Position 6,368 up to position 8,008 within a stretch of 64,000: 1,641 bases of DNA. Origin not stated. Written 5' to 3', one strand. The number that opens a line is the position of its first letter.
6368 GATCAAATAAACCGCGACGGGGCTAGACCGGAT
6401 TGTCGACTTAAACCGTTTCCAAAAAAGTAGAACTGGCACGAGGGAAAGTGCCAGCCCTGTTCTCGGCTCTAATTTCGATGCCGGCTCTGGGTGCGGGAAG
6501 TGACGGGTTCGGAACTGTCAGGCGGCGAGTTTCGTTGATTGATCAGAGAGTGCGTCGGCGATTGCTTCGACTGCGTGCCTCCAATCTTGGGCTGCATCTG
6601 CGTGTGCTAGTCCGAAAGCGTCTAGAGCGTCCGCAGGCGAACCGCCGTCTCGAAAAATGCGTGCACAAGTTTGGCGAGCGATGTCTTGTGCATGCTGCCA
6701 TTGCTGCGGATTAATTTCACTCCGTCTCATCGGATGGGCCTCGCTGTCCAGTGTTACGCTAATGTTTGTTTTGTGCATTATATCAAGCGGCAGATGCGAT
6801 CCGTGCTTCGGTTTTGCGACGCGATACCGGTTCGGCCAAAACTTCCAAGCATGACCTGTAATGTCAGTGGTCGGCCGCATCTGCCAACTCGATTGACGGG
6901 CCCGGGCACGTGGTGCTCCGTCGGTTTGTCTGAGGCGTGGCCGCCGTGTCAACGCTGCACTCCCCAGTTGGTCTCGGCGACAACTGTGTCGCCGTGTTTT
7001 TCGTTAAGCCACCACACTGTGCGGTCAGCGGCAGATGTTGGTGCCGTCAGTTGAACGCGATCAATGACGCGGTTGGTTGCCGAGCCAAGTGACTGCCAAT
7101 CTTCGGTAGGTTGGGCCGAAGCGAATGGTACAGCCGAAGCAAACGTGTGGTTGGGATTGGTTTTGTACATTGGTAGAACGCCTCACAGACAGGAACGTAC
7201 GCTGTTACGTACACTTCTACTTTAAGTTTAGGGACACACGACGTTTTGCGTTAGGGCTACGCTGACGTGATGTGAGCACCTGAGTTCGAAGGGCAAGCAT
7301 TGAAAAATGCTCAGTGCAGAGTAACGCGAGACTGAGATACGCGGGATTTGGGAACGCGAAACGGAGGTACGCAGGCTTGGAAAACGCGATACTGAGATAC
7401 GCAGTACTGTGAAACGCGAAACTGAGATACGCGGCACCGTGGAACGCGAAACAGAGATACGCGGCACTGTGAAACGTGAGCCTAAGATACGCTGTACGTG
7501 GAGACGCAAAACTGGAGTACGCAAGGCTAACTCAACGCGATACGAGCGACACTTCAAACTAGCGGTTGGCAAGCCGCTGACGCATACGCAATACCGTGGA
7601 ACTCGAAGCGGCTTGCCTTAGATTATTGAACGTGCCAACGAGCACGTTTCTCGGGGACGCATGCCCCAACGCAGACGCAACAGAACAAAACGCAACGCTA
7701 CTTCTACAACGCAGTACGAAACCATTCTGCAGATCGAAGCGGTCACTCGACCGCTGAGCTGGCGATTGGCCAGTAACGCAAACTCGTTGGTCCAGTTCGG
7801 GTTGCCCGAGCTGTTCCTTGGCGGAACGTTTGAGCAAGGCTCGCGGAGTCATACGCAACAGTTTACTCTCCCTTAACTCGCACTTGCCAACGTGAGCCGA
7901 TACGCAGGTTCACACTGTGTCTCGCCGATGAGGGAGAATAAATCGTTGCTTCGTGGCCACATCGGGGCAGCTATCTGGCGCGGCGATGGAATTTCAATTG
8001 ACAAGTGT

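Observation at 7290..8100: Iteron-like array: seven 20-bp cores at exact 30-bp phasing, decayed motif copies and an AT-rich block in a gene-poor gap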

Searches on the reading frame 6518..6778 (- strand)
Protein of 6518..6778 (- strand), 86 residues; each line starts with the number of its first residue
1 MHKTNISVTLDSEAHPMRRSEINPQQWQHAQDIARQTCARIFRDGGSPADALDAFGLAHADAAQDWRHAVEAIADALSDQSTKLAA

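Call 26: find_related_loci(query=A1, collection=genome_contigs, flank=5000)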
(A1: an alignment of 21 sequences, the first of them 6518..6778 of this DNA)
Query A1 (86 aa) in genome_contigs; peptide patterns used: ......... (x = any residue, [..] = any of these).
129 stretches matched a pattern; 122 encode a relative of the query (tblastn E <= 1e-3); the best 80 are kept; 80 distinct loci.
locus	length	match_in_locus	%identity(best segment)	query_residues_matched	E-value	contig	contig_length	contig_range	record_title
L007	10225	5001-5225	64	12-86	6e-29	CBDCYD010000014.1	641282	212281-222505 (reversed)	MAG: Hyphomicrobiaceae bacterium isolate 59900f9e-db51-4c3c-8372-06b45ed05b8c genome assembly, contig: contig_14, whole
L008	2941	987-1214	64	11-86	1e-28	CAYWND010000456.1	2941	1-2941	MAG TPA_asm: uncultured Oceanibium sp. isolate SRP135972_co2_102 genome assembly, contig: NODE_72838_length_2941_cov_2.9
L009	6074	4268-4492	65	12-86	6e-28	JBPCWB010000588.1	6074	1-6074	MAG: Hyphomicrobiaceae bacterium isolate MAG_seacave_34 S1Ck127_10501901, whole genome shotgun sequence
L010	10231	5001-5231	64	10-86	1e-27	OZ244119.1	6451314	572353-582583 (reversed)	MAG: Hyphomicrobiaceae bacterium isolate 4e06bc6d-1cfb-4cf4-851b-7c7f8a5613a8 genome assembly, chromosome: 1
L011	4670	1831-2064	59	9-86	1e-26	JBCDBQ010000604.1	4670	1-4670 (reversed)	MAG: Pseudomonadota bacterium isolate P01_F01_bin.87 k141_159040_length_4670_cov_29.5114, whole genome shotgun sequence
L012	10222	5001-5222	62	13-86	1e-25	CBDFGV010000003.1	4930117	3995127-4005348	MAG: Hyphomicrobiaceae bacterium isolate 7032e4e1-398e-4d18-9725-dcc1602ce41d genome assembly, contig: contig_3, whole g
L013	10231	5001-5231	56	10-86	6e-25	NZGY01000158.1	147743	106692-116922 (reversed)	MAG: Filomicrobium sp. isolate MED665 78381, whole genome shotgun sequence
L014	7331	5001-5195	66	13-77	3e-24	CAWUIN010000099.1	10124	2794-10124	MAG: uncultured Hyphomicrobiaceae bacterium isolate SRR17458630_binner13_5_1705322957 genome assembly, contig: ERZ218540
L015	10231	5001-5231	51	4-80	4e-22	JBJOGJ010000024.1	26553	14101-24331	MAG: Pseudomonadota bacterium isolate sharkriverslough_2019_sw_WHONDRS-S19S_0042_A_bin.28 scaffold_0000310, whole genome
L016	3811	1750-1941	58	14-77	1e-21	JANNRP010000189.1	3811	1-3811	MAG: Hyphomicrobiaceae bacterium isolate SOY_31_metabat_34 SOY_31_k141_3562154, whole genome shotgun sequence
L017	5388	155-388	55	10-86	2e-21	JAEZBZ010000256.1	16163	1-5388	MAG: Proteobacteria bacterium isolate OH_CBrB_221 k127_1453910, whole genome shotgun sequence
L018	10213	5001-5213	54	6-77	2e-21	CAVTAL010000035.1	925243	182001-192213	MAG: uncultured Alphaproteobacteria bacterium isolate MFD04651.bin.2.46 genome assembly, contig: contig_719, whole genom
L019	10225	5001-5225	56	13-86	3e-21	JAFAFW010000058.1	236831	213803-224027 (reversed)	MAG: Proteobacteria bacterium isolate OH_SBlB_191 k127_961921, whole genome shotgun sequence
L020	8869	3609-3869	50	4-86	6e-21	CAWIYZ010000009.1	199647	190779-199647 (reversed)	MAG: uncultured Alphaproteobacteria bacterium isolate MFD06229.bin.2.49 genome assembly, contig: contig_24607, whole gen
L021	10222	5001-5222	57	13-86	2e-21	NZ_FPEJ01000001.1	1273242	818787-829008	Hyphomicrobium sp. NDB2Meth4, whole genome shotgun sequence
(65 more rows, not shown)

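Call 35: predict_structure(alignment_id=A1)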
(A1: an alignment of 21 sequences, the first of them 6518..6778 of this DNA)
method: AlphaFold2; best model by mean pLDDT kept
length: 86 residues; sequences in the alignment: 21
mean_pLDDT: 75.4   pTM: 0.60
mean pLDDT of the five models: 75.4, 75.0, 73.9, 73.7, 71.9
residues with pLDDT >= 90: 28; 70-90: 26; 50-70: 18; < 50: 14
segments of 3 or more residues with pLDDT < 50: 7-17
pLDDT, mean of each block of 10 residues (from residue 1): 51 48 82 94 93 84 79 86 53
secondary structure, 60 per line:
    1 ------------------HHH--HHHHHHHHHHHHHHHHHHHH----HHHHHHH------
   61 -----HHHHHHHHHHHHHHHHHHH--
elements in order: H24-43 H48-54 H66-84

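Call 39: fold_search(model_id=the predicted structure, library=pdb)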
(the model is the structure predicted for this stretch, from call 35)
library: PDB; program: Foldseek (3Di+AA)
matches with E <= 10: 18; with E <= 0.001: 0
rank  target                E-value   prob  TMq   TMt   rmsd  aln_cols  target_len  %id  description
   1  4ghj_B                3.2e+00  0.15  0.35  0.39   6.5        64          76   11  1.75 Angstrom Crystal Structure of Transcriptional Regulator ftom Vibrio vulnificus. (released 2012-08-15)
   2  2ezk                  3.2e+00  0.11  0.31  0.30   6.4        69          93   14  SOLUTION NMR STRUCTURE OF THE IBETA SUBDOMAIN OF THE MU END DNA BINDING DOMAIN OF PHAGE MU TRANSPOSASE, REGULARIZED MEAN (released 1998-01-14)
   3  8tac_A                4.6e+00  0.18  0.39  0.48   3.8        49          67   14  Designed DNA binding protein (released 2024-08-28)
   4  4i0x_E                4.9e+00  0.06  0.28  0.34  10.8        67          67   21  Crystal structure of the Mycobacterum abscessus EsxEF (Mab_3112-Mab_3113) complex (released 2013-01-16)
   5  3wfx_A                5.5e+00  0.06  0.28  0.19  11.3        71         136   20  Crystal Structure of the Imidazole-Bound Form of the HGbRL's Globin Domain (released 2014-08-06)
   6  5u91_F                5.5e+00  0.06  0.31  0.10  10.3        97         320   14  Crystal structure of Tre/loxLTR complex (released 2017-07-26)
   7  2es4_E                5.8e+00  0.06  0.30  0.11  14.1        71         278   17  Crystal structure of the Burkholderia glumae lipase-specific foldase in complex with its cognate lipase (released 2006-03-07)
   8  8tac_B                6.2e+00  0.15  0.39  0.49   4.3        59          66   12  Designed DNA binding protein (released 2024-08-28)
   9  9u9g_B                6.6e+00  0.08  0.35  0.38   8.0        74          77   12  Crystal structure of antitoxin HipB from Pseudomonas fluorescens 2P24 (released 2026-04-01)
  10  9dzm_C                6.6e+00  0.08  0.35  0.36   8.8        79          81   11  Dimeric human OCT2 (POU2F2) POU domain bound to palindromic MORE DNA (released 2024-10-23)
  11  4fcy_A                7.0e+00  0.07  0.32  0.09   6.0        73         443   15  Crystal structure of the bacteriophage Mu transpososome (released 2012-11-07)
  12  1cqx_A                7.4e+00  0.02  0.20  0.07   8.8        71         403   18  Crystal structure of the flavohemoglobin from Alcaligenes eutrophus at 1.75 A resolution (released 1999-08-31)
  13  9u9g_A                7.9e+00  0.08  0.35  0.39   8.1        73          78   12  Crystal structure of antitoxin HipB from Pseudomonas fluorescens 2P24 (released 2026-04-01)
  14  5u91_B                8.4e+00  0.05  0.32  0.09  10.1        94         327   15  Crystal structure of Tre/loxLTR complex (released 2017-07-26)
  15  9i4i_d                8.4e+00  0.03  0.23  0.13  10.7        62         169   16  High resolution Cryo-EM structure of human complex I in mitochondria (released 2025-11-12)
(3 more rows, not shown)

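Call 43: search_protein_families(library=ncbifam, proteins=[window:6518-6778:-], max_evalue=1)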
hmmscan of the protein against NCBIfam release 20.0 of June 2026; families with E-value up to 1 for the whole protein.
window:6518-6778:- (86 aa): 1 family
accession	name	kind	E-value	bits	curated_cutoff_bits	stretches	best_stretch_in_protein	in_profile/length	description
NF011291.0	PRK14703.1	equivalog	0.086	11.1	681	1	31-82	678-729/769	glutamine--tRNA ligase/YqeY domain fusion protein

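Call 44: search_solved_structures(query=A1, max_evalue=10)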
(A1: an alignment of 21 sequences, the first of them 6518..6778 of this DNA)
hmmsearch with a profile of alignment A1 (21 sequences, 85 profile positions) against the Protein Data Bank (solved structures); distinct sequences matched with E-value up to 10: 1.
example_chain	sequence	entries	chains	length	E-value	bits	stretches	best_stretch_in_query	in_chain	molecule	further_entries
9c1w_A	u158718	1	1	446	1.4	12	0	52-79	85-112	RAC-beta serine/threonine-protein kinase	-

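Call 88: search_protein_families(library=pfam, alignment_id=A1, max_evalue=10)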
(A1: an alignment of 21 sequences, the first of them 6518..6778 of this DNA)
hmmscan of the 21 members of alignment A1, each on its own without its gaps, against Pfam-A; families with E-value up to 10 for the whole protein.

A. member 1, window:6518-6778:- (86 aa): 1 family
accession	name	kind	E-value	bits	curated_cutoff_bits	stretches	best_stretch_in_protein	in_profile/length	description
PF21834.1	DUF6894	-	1.1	9.9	24.1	1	43-82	7-43/69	Domain of unknown function (DUF6894)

B. families by the number of members that match (of 21 scanned): 5 families
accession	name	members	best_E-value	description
PF05305.19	DUF732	7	0.0032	Protein of unknown function (DUF732)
PF13176.12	TPR_7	1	0.0056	Tetratricopeptide repeat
PF00482.28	T2SSF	1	0.063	Type II secretion system (T2SS), protein F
PF22294.1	DUF6966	1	0.068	Domain of unknown function (DUF6966)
PF21834.1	DUF6894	1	1.1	Domain of unknown function (DUF6894)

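Call 90: search_protein_families(library=padloc, proteins=[window:6518-6730:-], max_evalue=0.1)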
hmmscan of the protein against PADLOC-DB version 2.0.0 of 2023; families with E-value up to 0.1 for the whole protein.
window:6518-6730:- (70 aa): 0 families

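Call 93: search_protein_representatives(alignment_id=A1)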
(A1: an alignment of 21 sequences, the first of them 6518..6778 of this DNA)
Query: 21 sequences, 85 profile positions. Proteins with E-value up to 0.001 (for the whole library): 97; up to 1e-10: 70; up to 1e-30: 0. The best 97 are listed.
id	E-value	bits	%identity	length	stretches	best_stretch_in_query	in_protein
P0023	4.3e-28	113.1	-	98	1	7-85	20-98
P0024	1.7e-27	111.1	-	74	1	18-84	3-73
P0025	2.1e-27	110.8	-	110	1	6-85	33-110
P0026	6.3e-27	109.3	-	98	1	8-85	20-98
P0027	6.9e-27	109.2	-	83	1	7-85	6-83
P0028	1.0e-26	108.6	-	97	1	15-85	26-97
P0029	1.6e-26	108.0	-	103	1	13-80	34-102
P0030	2.7e-26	107.3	-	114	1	6-85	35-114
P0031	3.2e-25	103.8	-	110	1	10-85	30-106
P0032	3.3e-25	103.8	-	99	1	13-85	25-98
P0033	4.8e-25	103.3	-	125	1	8-85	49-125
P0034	8.5e-25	102.5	-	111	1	5-85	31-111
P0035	1.3e-24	101.9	-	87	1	11-85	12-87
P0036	1.7e-24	101.5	-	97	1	11-84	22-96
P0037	3.1e-24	100.7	-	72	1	18-84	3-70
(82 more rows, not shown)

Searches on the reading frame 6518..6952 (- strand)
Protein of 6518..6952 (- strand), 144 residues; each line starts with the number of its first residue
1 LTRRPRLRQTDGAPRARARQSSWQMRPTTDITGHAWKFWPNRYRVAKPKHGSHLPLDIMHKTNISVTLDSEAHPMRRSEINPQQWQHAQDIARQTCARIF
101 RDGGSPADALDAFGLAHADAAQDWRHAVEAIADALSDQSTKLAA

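Call 8: search_protein_families(library=pfam, proteins=[window:6518-6952:-], max_evalue=0.1)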
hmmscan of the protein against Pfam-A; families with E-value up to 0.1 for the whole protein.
window:6518-6952:- (144 aa): 0 families

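Call 14: find_homologous_proteins(query=window:6518-6952:-, max_evalue=0.01)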
Query window:6518-6952:- (144 aa): 21 proteins with E <= 0.01 among 71 candidates.
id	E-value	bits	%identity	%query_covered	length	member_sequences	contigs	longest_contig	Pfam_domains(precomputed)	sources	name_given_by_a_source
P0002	6.5e-76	271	100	83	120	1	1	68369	-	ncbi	ncbi:MAG: hypothetical protein ACR2PG_20400 [Hyphomicrobiaceae bacterium]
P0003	4.6e-14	71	55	51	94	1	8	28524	-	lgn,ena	-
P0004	1.0e-13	69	52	57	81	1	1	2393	-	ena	-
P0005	2.3e-13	68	47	60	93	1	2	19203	-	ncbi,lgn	ncbi:MAG: hypothetical protein AB7O43_07945 [Hyphomicrobiaceae bacterium]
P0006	2.9e-13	68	57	49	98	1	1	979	-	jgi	jgi:hypothetical protein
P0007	3.0e-13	68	58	45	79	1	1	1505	-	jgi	jgi:hypothetical protein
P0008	9.8e-13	66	53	50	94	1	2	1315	-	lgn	-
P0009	7.0e-12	63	58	44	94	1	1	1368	-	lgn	-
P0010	9.6e-12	63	43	58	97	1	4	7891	-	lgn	-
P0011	1.0e-11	63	50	54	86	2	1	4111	-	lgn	-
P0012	1.9e-11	62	54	50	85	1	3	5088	-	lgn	-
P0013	4.0e-11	61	51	44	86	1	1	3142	-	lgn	-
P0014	1.9e-10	59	52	46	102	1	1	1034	-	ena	-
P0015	2.5e-10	58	51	51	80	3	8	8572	-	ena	-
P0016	3.6e-10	58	47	49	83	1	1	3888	-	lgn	-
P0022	6.3e-6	44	48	40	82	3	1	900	-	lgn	-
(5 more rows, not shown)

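Call 15: search_protein_families(library=phrogs, proteins=[window:6518-6952:-], max_evalue=0.1)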
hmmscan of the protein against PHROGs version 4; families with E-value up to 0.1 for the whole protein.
window:6518-6952:- (144 aa): 0 families

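Call 16: find_encoding_contigs(protein=P0003, flank=6000, max_places=3)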
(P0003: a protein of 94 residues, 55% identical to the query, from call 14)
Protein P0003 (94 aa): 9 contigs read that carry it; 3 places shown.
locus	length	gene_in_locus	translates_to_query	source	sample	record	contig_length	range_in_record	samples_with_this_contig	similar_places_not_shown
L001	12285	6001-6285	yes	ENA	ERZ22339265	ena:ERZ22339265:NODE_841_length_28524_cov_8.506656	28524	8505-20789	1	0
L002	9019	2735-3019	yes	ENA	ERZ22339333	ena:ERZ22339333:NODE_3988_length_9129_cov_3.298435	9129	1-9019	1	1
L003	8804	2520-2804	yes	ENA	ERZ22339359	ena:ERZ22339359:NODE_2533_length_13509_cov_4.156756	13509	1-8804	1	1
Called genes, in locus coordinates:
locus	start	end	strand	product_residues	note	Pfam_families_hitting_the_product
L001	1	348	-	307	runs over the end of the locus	PF08450:SGL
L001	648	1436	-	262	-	PF01738:DLH, PF02230:Abhydrolase_2 (weak), PF00326:Peptidase_S9 (faint), PF07859:Abhydrolase_3 (faint)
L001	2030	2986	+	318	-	PF08240:ADH_N, PF00107:ADH_zinc_N, PF13602:ADH_zinc_N_2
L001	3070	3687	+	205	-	PF09335:VTT_dom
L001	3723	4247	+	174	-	PF02600:DsbB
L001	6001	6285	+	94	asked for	-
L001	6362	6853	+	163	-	PF01252:Peptidase_A8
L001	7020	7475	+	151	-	-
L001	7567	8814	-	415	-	PF05958:tRNA_U5-meth_tr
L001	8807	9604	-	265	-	PF01479:S4 (weak), PF01728:FtsJ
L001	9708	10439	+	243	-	PF00081:Sod_Fe_N, PF02777:Sod_Fe_C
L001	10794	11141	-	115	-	PF18291:HU-HIG, PF00216:Bac_DNA_binding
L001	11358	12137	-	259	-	PF01557:FAA_hydrolase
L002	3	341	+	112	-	?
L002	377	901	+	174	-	PF02600:DsbB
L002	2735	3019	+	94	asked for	-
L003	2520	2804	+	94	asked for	-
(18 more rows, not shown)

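Call 17: find_encoding_contigs(protein=P0005, flank=6000, max_places=3)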
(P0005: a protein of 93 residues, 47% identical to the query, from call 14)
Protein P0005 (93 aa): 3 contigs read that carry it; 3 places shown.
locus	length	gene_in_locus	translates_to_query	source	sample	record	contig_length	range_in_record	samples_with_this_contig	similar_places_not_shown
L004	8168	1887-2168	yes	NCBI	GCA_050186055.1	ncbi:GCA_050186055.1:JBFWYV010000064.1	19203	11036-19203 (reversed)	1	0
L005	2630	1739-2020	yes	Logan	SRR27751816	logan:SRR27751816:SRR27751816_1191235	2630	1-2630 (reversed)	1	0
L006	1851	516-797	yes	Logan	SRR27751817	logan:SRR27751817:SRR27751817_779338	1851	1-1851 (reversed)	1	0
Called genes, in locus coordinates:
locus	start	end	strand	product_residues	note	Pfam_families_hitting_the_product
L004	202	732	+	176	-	PF02600:DsbB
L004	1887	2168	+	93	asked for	-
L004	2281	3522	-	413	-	PF03415:Peptidase_C11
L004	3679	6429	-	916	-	PF01471:PG_binding_1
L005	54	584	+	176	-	PF02600:DsbB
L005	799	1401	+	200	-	-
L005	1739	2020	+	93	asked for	-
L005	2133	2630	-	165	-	?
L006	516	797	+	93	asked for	-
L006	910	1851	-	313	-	?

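Call 43: search_protein_families(library=ncbifam, proteins=[P0003, P0005], max_evalue=1)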
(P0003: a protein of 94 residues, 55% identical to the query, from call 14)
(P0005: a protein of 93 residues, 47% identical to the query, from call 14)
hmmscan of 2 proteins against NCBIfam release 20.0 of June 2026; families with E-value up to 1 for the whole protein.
P0003 (94 aa): 0 families

P0005 (93 aa): 0 families

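Call 90: search_protein_families(library=padloc, proteins=[P0003, P0005], max_evalue=0.1)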
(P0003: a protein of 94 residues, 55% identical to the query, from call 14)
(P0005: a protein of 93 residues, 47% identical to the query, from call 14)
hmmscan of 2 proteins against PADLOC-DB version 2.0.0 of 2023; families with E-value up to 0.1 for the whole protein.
P0003 (94 aa): 0 families

P0005 (93 aa): 0 families

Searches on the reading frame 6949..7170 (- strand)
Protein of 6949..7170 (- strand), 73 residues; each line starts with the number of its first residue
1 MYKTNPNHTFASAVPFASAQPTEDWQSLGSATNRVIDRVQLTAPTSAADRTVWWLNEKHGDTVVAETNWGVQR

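Call 8: search_protein_families(library=pfam, proteins=[window:6949-7170:-], max_evalue=0.1)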
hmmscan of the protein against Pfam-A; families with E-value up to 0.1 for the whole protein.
window:6949-7170:- (73 aa): 0 families

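Call 11: find_homologous_proteins(query=window:6949-7170:-, max_evalue=0.01)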
Query window:6949-7170:- (73 aa): 1 proteins with E <= 0.01 among 1 candidates.
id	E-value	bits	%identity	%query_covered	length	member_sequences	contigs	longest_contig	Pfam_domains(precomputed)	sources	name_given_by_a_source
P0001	8.1e-43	161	100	100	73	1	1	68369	-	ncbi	ncbi:MAG: hypothetical protein ACR2PG_20405 [Hyphomicrobiaceae bacterium]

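Call 13: find_encoding_contigs(protein=P0001, flank=10000, max_places=6)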
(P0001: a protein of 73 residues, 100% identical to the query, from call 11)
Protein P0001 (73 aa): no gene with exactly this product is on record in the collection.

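Call 15: search_protein_families(library=phrogs, proteins=[window:6949-7170:-], max_evalue=0.1)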
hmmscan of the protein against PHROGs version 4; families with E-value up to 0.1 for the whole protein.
window:6949-7170:- (73 aa): 1 family
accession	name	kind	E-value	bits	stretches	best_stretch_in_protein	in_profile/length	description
phrog_7793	-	unknown function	0.0086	17.1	1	33-59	4-30/47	-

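Call 43: search_protein_families(library=ncbifam, proteins=[window:6949-7170:-], max_evalue=1)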
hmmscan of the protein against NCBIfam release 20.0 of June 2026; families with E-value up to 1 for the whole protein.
window:6949-7170:- (73 aa): 0 families

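Call 90: search_protein_families(library=padloc, proteins=[window:6949-7170:-], max_evalue=0.1)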
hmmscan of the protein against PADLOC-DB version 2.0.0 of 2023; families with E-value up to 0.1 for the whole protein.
window:6949-7170:- (73 aa): 0 families

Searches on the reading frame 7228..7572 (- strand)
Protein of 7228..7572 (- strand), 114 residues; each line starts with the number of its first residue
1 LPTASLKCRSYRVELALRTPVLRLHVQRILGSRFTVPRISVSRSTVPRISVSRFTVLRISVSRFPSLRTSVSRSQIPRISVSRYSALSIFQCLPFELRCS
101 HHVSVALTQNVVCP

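Call 8: search_protein_families(library=pfam, proteins=[window:7228-7572:-], max_evalue=0.1)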
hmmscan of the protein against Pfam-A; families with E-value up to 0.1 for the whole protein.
window:7228-7572:- (114 aa): 0 families

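Call 15: search_protein_families(library=phrogs, proteins=[window:7228-7572:-], max_evalue=0.1)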
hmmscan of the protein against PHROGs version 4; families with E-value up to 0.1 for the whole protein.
window:7228-7572:- (114 aa): 0 families

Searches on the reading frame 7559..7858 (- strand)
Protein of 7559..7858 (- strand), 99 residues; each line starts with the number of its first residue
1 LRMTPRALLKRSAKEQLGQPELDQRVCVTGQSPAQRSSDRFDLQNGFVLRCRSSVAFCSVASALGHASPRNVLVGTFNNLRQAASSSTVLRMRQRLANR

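Call 8: search_protein_families(library=pfam, proteins=[window:7559-7858:-], max_evalue=0.1)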
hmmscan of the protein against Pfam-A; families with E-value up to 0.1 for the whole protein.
window:7559-7858:- (99 aa): 1 family
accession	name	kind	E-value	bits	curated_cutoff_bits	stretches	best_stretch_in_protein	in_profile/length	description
PF23175.1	bHLH_STRA8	-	0.087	13.4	25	0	63-87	20-44/80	Stimulated by retinoic acid gene 8 protein bHLH domain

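Call 15: search_protein_families(library=phrogs, proteins=[window:7559-7858:-], max_evalue=0.1)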
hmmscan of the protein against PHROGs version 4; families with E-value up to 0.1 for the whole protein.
window:7559-7858:- (99 aa): 0 families
